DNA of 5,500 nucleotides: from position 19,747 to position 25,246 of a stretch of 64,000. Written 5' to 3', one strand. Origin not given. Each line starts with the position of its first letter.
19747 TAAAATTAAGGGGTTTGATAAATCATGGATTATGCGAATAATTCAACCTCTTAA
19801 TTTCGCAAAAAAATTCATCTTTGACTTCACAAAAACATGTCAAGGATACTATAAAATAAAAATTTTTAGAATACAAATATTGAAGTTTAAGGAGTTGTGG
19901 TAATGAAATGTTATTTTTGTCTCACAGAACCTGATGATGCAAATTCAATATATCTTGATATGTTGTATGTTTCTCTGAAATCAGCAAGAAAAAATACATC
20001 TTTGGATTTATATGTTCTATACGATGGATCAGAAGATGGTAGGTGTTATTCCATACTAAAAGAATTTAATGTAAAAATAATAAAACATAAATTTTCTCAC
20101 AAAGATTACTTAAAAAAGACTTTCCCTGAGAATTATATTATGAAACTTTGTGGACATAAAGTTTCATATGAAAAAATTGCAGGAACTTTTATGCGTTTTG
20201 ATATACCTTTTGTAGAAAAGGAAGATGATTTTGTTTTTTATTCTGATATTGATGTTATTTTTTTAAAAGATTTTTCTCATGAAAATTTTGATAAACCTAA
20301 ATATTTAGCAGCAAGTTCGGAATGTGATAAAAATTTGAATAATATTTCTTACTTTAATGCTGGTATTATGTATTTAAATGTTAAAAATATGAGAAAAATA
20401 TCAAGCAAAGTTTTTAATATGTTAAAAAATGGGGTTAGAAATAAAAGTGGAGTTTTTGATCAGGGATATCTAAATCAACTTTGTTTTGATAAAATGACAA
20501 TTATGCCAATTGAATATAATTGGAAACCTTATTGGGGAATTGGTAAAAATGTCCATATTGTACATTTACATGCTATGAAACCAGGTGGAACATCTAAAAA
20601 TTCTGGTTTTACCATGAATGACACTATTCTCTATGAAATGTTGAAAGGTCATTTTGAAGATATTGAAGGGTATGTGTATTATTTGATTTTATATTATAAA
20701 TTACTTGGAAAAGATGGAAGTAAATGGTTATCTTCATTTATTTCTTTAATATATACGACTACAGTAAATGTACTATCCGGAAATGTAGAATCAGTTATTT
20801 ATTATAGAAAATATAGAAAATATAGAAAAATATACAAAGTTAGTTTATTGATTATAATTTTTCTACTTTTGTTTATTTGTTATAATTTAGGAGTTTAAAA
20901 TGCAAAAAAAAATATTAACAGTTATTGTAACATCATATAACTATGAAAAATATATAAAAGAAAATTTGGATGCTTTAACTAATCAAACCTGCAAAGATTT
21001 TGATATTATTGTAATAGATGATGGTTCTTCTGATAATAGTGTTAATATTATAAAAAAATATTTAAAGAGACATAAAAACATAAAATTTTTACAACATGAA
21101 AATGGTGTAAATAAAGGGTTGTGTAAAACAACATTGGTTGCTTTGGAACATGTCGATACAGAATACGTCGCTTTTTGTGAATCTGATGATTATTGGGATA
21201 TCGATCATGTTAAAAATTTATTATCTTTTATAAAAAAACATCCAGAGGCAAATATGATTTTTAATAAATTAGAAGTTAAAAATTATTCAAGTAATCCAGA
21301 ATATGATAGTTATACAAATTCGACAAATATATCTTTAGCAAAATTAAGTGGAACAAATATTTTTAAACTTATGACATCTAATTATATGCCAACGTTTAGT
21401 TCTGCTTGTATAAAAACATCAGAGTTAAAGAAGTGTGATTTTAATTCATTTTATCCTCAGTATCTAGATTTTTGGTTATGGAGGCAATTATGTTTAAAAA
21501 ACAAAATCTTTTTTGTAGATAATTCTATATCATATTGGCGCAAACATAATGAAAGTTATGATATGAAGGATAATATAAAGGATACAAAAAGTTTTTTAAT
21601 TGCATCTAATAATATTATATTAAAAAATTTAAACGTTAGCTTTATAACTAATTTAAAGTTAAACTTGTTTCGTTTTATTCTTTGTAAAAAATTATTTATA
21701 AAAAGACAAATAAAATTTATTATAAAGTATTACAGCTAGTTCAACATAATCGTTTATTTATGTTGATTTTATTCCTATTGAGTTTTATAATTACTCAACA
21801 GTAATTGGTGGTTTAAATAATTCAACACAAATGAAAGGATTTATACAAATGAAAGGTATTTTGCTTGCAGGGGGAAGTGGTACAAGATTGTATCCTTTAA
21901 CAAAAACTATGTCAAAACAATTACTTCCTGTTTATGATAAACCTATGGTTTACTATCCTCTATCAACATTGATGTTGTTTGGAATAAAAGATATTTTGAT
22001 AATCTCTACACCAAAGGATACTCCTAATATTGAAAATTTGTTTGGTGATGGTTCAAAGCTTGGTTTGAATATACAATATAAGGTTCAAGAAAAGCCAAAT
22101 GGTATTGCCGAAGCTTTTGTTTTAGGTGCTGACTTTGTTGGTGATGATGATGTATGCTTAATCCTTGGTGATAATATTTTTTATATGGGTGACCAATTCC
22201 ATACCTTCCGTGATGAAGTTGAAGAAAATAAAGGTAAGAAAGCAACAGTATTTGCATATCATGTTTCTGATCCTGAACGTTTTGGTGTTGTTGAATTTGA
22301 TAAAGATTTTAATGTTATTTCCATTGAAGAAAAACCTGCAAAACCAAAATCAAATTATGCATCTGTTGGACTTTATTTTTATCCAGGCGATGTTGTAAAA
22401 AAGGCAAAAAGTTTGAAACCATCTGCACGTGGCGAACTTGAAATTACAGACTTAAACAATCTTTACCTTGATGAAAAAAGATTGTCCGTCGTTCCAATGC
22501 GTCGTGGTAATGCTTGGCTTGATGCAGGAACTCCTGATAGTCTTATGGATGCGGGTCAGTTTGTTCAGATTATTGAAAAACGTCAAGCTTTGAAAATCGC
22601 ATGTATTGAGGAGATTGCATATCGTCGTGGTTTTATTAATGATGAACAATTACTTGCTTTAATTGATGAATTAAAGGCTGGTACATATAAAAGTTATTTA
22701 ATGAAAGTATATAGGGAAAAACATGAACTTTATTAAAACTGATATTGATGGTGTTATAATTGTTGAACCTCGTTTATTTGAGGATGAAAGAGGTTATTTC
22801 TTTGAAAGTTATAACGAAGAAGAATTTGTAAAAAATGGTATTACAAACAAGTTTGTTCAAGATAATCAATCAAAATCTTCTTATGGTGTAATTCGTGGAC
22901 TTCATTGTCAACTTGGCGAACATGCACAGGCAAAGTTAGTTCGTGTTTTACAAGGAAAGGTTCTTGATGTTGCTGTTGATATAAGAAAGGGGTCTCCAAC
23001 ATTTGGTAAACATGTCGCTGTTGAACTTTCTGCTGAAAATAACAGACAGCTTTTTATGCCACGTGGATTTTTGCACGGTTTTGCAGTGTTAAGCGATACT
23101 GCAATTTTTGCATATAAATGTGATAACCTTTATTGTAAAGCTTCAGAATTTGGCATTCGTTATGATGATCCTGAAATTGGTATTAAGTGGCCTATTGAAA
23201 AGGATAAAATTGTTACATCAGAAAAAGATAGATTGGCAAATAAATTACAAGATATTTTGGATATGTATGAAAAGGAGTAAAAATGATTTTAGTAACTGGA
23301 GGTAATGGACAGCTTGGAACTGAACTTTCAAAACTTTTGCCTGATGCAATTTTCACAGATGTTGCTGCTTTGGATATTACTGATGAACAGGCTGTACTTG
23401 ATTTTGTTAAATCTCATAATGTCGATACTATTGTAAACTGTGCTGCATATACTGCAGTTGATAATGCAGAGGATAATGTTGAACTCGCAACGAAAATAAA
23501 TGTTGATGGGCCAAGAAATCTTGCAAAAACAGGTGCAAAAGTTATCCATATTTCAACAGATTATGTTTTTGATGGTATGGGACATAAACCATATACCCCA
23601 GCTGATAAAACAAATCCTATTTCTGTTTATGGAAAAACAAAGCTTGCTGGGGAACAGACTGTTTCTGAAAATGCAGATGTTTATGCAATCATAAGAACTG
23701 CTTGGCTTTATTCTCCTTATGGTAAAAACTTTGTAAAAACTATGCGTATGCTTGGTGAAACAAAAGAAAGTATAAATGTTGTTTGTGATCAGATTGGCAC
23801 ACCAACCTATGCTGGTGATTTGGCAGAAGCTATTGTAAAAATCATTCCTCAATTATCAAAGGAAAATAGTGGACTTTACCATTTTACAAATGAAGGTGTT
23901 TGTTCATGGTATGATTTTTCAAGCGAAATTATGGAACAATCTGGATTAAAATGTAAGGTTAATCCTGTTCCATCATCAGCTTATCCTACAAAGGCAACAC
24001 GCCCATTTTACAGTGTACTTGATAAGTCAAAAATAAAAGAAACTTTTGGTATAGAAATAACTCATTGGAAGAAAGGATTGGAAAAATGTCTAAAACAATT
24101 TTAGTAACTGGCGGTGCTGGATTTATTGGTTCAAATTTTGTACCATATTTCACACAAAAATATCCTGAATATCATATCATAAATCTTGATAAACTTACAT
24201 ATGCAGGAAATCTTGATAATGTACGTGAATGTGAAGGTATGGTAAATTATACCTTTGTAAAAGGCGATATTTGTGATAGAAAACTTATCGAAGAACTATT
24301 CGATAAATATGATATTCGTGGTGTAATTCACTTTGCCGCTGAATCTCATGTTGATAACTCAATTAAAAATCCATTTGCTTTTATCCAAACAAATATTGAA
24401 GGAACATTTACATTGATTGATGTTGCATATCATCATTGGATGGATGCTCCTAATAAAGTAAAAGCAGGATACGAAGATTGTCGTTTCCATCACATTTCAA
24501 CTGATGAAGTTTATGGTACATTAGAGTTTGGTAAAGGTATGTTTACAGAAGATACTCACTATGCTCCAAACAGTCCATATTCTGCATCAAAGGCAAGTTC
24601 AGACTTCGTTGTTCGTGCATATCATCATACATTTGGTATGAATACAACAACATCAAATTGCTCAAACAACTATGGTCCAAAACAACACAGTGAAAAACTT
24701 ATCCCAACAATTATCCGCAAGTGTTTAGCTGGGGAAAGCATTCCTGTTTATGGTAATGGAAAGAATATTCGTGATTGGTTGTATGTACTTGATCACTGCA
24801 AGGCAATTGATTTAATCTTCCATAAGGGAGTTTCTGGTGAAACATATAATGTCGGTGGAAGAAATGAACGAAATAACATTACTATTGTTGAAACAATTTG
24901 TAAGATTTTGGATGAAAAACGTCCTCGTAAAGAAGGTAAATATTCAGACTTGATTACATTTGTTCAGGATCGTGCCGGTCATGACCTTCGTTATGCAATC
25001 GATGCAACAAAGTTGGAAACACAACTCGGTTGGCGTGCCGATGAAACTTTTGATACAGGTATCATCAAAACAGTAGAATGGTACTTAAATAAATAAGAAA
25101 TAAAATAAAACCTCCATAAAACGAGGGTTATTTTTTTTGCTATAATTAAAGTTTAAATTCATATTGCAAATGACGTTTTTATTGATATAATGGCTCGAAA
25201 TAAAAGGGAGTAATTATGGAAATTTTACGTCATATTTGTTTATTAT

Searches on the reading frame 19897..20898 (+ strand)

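Call 66: search_protein_families(library=pfam, proteins=[window:19897-20898:+], max_evalue=0.001)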
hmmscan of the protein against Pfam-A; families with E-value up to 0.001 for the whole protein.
window:19897-20898:+ (333 aa): 1 family
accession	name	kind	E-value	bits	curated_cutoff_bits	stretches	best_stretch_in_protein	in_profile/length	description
PF01501.26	Glyco_transf_8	-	1.1e-08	35.4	24.3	1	16-220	7-238/253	Glycosyl transferase family 8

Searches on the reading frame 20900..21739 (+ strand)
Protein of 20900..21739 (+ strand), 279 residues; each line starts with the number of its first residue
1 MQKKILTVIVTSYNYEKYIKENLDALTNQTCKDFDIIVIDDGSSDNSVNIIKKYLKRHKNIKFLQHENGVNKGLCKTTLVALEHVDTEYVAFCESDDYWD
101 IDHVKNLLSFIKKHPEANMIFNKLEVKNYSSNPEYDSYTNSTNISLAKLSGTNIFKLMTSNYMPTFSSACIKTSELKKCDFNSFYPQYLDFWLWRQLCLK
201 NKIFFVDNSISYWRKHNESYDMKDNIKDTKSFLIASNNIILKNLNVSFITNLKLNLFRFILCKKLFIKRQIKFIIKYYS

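Call 66: search_protein_families(library=pfam, proteins=[window:20900-21739:+], max_evalue=0.001)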
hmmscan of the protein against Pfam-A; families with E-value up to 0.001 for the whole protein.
window:20900-21739:+ (279 aa): 3 families
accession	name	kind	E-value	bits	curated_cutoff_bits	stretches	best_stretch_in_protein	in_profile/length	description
PF00535.33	Glycos_transf_2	-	3.9e-27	95.7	23.3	1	7-122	1-114/168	Glycosyl transferase family 2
PF10111.15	Glyco_tranf_2_2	-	2.3e-11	44.2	27.3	1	8-144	2-146/276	Glycosyltransferase like family 2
PF13641.12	Glyco_tranf_2_3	-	4.7e-08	33.8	27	1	6-144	3-145/230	Glycosyltransferase like family 2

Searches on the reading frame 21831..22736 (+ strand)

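Call 66: search_protein_families(library=pfam, proteins=[window:21831-22736:+], max_evalue=0.001)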
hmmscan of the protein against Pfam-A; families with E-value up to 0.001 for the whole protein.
window:21831-22736:+ (301 aa): 2 families
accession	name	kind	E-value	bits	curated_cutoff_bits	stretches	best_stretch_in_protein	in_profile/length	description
PF00483.29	NTP_transferase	-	1.5e-72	244.5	21.2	1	8-245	1-242/245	Nucleotidyl transferase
PF12804.13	NTP_transf_3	-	2.7e-08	34.6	27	1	9-142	1-122/160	MobA-like NTP transferase domain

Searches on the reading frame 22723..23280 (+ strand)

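Call 66: search_protein_families(library=pfam, proteins=[window:22723-23280:+], max_evalue=0.001)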
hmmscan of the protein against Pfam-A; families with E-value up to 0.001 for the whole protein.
window:22723-23280:+ (185 aa): 1 family
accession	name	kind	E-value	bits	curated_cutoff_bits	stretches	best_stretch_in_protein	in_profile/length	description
PF00908.23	dTDP_sugar_isom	-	2.2e-72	242.7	27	1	5-177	1-168/168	dTDP-4-dehydrorhamnose 3,5-epimerase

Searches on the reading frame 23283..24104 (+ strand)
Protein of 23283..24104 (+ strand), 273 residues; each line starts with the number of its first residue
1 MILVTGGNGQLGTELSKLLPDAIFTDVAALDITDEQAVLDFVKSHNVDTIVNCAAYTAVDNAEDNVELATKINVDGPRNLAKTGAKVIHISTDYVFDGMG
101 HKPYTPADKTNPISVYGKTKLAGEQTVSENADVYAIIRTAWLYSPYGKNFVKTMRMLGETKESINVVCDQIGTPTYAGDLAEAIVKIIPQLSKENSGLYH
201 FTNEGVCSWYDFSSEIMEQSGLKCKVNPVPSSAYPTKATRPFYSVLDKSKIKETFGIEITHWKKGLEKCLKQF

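Call 66: search_protein_families(library=pfam, proteins=[window:23283-24104:+], max_evalue=0.001)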
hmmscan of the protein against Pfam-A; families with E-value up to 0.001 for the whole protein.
window:23283-24104:+ (273 aa): 6 families
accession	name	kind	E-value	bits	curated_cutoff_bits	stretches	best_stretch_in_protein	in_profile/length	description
PF04321.23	RmlD_sub_bind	-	3.7e-100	335.1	27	1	2-272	3-284/287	RmlD substrate binding domain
PF01370.27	Epimerase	-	1.3e-20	74.3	20.9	1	2-193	1-230/240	NAD dependent epimerase/dehydratase family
PF16363.11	GDP_Man_Dehyd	-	1.3e-14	54.9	27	1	28-193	57-242/332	GDP-mannose 4,6 dehydratase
PF02719.21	Polysacc_synt_2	-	1.4e-08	34.7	20.2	1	29-141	60-163/293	Polysaccharide biosynthesis protein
PF01073.25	3Beta_HSD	-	8.5e-08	32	22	1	27-224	49-272/280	3-beta hydroxysteroid dehydrogenase/isomerase family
PF07993.18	NAD_binding_4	-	1.3e-06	28.3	20.1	1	44-139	86-204/258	Male sterility protein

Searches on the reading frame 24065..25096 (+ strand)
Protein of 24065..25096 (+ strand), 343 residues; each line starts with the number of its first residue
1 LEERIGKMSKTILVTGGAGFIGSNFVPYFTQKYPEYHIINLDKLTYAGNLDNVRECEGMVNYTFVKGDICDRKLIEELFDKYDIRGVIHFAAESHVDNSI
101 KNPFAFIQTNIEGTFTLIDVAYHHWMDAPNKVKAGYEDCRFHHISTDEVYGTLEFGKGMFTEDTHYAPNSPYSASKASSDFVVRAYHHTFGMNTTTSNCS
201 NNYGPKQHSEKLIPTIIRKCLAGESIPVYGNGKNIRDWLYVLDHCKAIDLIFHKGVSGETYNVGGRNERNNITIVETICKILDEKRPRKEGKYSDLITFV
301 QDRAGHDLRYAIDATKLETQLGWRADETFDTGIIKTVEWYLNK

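Call 66: search_protein_families(library=pfam, proteins=[window:24065-25096:+], max_evalue=0.001)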
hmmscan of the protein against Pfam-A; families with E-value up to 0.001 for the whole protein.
window:24065-25096:+ (343 aa): 6 families
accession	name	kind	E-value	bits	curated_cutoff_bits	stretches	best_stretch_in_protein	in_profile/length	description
PF16363.11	GDP_Man_Dehyd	-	7.4e-90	302.2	27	1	13-334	1-330/332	GDP-mannose 4,6 dehydratase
PF01370.27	Epimerase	-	9.8e-64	215.5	20.9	1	12-264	1-240/240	NAD dependent epimerase/dehydratase family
PF02719.21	Polysacc_synt_2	-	1.1e-13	51.5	20.2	1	12-124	1-118/293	Polysaccharide biosynthesis protein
PF01073.25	3Beta_HSD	-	1.9e-12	47.3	22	1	13-241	1-218/280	3-beta hydroxysteroid dehydrogenase/isomerase family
PF04321.23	RmlD_sub_bind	-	4.5e-08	33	27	1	11-189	2-142/287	RmlD substrate binding domain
PF07993.18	NAD_binding_4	-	1.4e-06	28.1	20.1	1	58-198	59-203/258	Male sterility protein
